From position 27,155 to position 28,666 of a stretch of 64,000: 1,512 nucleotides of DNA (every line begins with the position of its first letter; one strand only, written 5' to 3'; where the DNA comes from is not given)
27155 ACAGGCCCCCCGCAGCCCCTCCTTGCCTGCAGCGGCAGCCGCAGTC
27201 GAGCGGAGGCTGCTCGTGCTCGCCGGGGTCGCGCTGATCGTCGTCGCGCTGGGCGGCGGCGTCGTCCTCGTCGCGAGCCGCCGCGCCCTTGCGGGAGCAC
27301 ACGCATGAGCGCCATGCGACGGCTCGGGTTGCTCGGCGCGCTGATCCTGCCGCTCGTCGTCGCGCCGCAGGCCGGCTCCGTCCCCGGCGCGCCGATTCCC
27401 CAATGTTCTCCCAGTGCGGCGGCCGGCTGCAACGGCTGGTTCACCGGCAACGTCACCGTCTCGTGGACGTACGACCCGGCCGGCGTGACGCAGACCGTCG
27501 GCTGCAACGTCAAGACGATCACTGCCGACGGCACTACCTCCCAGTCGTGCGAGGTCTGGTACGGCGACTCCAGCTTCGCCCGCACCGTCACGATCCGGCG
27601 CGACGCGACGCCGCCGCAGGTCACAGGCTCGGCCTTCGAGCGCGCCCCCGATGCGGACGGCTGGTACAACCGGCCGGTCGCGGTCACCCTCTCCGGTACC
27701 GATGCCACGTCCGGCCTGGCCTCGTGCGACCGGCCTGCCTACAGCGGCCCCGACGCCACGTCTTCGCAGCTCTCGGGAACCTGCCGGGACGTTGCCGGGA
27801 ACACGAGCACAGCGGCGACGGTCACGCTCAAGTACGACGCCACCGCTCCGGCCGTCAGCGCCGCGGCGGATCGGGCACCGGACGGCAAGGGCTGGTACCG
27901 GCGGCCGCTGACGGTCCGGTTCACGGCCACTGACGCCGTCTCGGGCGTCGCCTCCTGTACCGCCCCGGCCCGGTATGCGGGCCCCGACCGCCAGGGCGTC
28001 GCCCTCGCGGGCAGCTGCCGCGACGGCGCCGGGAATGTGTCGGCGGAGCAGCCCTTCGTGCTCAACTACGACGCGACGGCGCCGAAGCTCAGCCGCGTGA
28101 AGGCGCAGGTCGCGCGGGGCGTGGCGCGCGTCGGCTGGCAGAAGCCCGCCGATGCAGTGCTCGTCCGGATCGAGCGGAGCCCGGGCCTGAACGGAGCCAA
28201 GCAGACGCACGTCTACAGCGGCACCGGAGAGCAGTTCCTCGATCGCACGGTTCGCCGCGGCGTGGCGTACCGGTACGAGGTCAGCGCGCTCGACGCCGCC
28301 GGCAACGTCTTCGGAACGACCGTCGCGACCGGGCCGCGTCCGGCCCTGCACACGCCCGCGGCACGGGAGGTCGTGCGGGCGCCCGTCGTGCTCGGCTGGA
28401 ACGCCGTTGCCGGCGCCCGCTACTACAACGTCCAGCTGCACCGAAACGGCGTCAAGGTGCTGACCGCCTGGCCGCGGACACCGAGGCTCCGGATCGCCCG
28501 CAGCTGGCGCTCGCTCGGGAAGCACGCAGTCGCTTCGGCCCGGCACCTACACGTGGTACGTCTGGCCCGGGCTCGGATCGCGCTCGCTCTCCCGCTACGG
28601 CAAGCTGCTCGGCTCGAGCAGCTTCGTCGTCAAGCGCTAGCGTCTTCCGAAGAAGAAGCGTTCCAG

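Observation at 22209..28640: Candidate undescribed cell-surface fibre locus: SigF-type sigma, RHH-TM protein and four co-directional exported proteins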

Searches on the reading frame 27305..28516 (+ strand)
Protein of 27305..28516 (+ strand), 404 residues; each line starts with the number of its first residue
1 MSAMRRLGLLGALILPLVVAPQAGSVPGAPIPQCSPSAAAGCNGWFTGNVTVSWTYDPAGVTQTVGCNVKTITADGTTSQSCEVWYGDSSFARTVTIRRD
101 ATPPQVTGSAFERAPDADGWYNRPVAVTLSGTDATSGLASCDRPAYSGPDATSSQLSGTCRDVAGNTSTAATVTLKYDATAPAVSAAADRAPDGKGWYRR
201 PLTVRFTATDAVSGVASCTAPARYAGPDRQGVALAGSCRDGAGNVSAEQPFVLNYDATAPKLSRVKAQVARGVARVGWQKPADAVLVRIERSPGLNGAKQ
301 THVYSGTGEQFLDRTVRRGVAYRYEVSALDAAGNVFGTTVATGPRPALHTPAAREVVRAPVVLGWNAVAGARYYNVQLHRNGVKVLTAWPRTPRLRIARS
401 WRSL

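Call 39: find_homologous_proteins(query=window:27305-28516:+, max_evalue=0.001)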
Query window:27305-28516:+ (404 aa): 1474 proteins with E <= 0.001 among 8000 candidates; the best 120 are listed.
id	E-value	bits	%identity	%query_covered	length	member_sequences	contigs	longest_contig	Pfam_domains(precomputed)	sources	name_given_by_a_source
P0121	7.5e-225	765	86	100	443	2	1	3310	-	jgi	jgi:hypothetical protein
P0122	4.1e-222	756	85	95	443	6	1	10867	-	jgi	-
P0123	9.1e-214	728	80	100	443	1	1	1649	-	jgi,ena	-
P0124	6.2e-210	716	80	95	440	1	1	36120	-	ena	-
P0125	9.6e-210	715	80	95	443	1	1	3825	-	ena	-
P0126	1.3e-208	711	80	95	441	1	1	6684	-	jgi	jgi:hypothetical protein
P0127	2.4e-206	704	78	100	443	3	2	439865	-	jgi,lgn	jgi:hypothetical protein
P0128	1.5e-203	695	77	100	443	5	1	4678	-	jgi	jgi:hypothetical protein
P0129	2.7e-203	694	78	95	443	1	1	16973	-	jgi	jgi:hypothetical protein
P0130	3.5e-201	687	77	94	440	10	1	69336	-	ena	-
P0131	2.5e-199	681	76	99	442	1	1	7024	-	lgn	-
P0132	4.4e-199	680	76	95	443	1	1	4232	-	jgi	jgi:hypothetical protein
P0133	7.2e-199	679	76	92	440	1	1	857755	-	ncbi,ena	-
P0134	8.1e-198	676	76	99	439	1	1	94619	-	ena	-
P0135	1.2e-196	672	74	92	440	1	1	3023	-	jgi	-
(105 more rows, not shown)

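Call 50: predict_structure(alignment_id=A2)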
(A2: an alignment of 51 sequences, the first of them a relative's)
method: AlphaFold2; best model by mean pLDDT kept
length: 443 residues; sequences in the alignment: 51
mean_pLDDT: 89.9   pTM: 0.56
mean pLDDT of the five models: 89.9, 89.8, 88.7, 88.7, 86.9
residues with pLDDT >= 90: 310; 70-90: 102; 50-70: 23; < 50: 8
segments of 3 or more residues with pLDDT < 50: 19-24
pLDDT, mean of each block of 10 residues (from residue 1): 55 53 64 91 95 91 94 95 93 96 97 97 98 97 97 97 97 97 97 94 97 97 94 97 96 93 85 90 93 88 94 83 91 86 76 83 90 93 92 92 91 94 80 90 81
secondary structure, 60 per line:
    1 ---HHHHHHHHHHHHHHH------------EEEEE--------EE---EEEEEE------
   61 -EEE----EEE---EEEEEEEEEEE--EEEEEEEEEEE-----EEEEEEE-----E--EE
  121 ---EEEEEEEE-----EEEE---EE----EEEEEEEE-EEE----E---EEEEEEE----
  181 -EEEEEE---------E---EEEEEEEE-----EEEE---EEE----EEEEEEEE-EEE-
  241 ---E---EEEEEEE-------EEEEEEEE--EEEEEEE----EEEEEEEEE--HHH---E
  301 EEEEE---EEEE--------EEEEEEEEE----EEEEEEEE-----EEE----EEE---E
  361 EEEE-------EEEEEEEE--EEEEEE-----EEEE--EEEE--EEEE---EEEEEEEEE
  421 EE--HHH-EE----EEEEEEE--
elements in order: H4-18 E31-35 E49-54 E62-64 E69-71 E75-85 E88-98 E104-110 E124-131 E137-140 E150-157 E159-161 E170-176 E182-187 E201-208 E214-217 E221-223 E228-235 E237-239 E248-254 E262-269 E272-278 E283-291 E300-305 E309-312 E321-329 E334-341 E347-349 E354-356 E360-364 E372-379 E382-387 E393-396 E399-402 E405-408 E412-422 E435-441

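Call 54: fold_search(model_id=the predicted structure, library=pdb)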
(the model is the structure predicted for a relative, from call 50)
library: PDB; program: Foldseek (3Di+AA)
matches with E <= 10: 1862; with E <= 0.001: 455
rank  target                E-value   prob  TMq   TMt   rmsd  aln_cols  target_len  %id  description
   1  9flw_A                7.1e-12  1.00  0.36  0.33  18.6       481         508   13  CryoEM structure of the fragment-6 (3571-4078) in the grappling hook protein A (GhpA) in the bacterium Aureispira sp.  (released 2024-10-16)
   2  9flp_A                1.3e-11  1.00  0.31  0.19  18.9       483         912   14  CryoEM structure of the neck (1403-2314) in the grappling hook protein A (GhpA) in the bacterium Aureispira sp. CCB-QB (released 2024-10-16)
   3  9fly_A                2.8e-11  1.00  0.33  0.21  18.7       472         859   14  CryoEM structure of the base (4151-5009) in the grappling hook protein A (GhpA) in the bacterium Aureispira sp. CCB-QB (released 2024-10-16)
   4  3pvm_A                2.5e-10  1.00  0.20  0.09  48.6       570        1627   11  Structure of Complement C5 in Complex with CVF (released 2011-01-19)
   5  4e0s_A                6.8e-10  1.00  0.21  0.09  48.0       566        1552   10  Crystal Structure of C5b-6 (released 2012-04-18)
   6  6iaa_A                1.4e-09  1.00  0.16  0.09  50.7       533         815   12  hRobo2 ectodomain (released 2019-03-13)
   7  4yfd_A                1.5e-09  1.00  0.18  0.17  24.8       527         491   11  Crystal structure PTP delta Ig1-Fn2 in complex with IL-1RAcP (released 2015-05-06)
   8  5i5k_A                1.6e-09  1.00  0.21  0.09  47.8       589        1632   12  Structure of complement C5 in complex with eculizumab (released 2016-03-16)
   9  9flu_A                1.6e-09  1.00  0.17  0.21  23.9       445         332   13  CryoEM structure of the fragment-1 (3402-3733) in the grappling hook protein A (GhpA) in the bacterium Aureispira sp.  (released 2024-10-16)
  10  9flv_A                1.7e-09  1.00  0.32  0.33  18.2       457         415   13  CryoEM structure of the fragment-5 (2393-2807) in the grappling hook protein A (GhpA) in the bacterium Aureispira sp.  (released 2024-10-16)
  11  3t1w                  1.8e-09  1.00  0.17  0.20  26.5       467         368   13  Structure of the four-domain fragment Fn7B89 of oncofetal fibronectin (released 2012-03-21)
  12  8v29_C                2.0e-09  1.00  0.25  0.16  28.0       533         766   10  Cryo-EM structure of human type I OSM receptor complex: model for full extracellular assembly (released 2024-11-20)
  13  3prx_A                2.3e-09  1.00  0.20  0.09  48.1       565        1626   10  Structure of Complement C5 in Complex with CVF and SSL7 (released 2011-01-19)
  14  3kls_B                2.8e-09  1.00  0.21  0.09  48.1       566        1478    9  Structure of complement C5 in complex with SSL7 (released 2009-11-24)
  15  5oj2_B                2.9e-09  1.00  0.25  0.18  32.0       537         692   11  Crystal structure of the chicken MDGA1 ectodomain (released 2017-08-23)
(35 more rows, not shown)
